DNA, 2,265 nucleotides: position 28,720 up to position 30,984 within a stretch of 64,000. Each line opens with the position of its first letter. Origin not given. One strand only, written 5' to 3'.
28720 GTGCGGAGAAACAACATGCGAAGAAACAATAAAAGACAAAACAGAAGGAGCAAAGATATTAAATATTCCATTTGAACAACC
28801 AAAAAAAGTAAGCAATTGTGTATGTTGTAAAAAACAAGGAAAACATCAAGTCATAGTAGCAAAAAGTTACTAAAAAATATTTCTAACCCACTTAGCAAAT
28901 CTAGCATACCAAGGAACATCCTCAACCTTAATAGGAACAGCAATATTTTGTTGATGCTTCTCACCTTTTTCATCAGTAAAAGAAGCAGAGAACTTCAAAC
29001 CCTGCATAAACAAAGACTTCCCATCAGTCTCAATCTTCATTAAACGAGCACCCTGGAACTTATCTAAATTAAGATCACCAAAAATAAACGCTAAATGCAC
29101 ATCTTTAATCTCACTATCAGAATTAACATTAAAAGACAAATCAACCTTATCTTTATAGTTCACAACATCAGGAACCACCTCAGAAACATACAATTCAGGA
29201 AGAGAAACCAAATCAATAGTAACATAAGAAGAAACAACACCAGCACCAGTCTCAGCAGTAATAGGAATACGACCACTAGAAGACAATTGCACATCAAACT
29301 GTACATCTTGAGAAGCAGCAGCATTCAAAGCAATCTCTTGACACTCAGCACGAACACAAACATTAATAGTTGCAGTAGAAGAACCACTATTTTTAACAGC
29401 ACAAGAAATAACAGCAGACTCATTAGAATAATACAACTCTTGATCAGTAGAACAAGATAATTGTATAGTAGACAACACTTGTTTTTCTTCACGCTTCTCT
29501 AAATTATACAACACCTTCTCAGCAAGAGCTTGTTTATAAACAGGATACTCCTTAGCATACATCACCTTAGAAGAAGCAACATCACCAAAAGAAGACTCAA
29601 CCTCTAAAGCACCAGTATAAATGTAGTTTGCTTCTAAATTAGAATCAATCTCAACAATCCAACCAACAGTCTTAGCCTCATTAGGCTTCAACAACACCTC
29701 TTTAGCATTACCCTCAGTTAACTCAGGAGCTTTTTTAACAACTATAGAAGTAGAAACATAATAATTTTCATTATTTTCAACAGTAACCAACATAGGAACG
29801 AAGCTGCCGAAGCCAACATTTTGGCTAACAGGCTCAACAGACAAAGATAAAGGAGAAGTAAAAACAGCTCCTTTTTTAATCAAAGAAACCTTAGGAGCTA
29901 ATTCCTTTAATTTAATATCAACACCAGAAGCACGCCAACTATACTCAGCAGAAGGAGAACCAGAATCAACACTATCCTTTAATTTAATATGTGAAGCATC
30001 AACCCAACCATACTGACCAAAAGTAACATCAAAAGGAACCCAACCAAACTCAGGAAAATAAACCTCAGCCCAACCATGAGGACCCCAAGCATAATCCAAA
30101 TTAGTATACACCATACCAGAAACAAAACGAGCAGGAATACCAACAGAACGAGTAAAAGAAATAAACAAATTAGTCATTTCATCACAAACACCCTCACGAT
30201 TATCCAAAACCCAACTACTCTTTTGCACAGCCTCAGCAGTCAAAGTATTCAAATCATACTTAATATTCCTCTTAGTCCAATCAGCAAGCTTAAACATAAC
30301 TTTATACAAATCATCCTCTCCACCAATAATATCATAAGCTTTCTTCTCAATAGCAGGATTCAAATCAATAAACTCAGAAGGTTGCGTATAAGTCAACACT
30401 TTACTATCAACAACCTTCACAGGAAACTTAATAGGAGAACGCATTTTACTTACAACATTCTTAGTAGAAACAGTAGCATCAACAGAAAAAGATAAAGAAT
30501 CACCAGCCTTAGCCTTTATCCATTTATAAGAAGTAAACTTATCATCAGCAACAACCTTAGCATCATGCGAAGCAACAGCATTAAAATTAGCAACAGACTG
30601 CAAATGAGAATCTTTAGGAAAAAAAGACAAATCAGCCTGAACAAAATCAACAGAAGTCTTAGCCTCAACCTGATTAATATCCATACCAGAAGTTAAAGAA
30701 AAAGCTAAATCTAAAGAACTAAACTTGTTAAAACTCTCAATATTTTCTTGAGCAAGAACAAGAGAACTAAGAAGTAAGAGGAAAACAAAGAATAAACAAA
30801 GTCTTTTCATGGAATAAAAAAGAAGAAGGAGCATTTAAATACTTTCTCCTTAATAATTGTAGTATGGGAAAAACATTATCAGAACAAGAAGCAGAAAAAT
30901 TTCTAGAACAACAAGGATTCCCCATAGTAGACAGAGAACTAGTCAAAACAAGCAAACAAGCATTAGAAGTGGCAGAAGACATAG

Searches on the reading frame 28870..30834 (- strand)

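Call 54: search_protein_families(library=pfam, proteins=[window:28870-30834:-], max_evalue=0.0001)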
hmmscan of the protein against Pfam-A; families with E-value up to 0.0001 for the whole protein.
window:28870-30834:- (654 aa): 1 family
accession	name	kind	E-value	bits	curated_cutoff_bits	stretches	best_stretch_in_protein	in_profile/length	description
PF01841.26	Transglut_core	-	1.1e-23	84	23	1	166-269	4-107/108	Transglutaminase-like superfamily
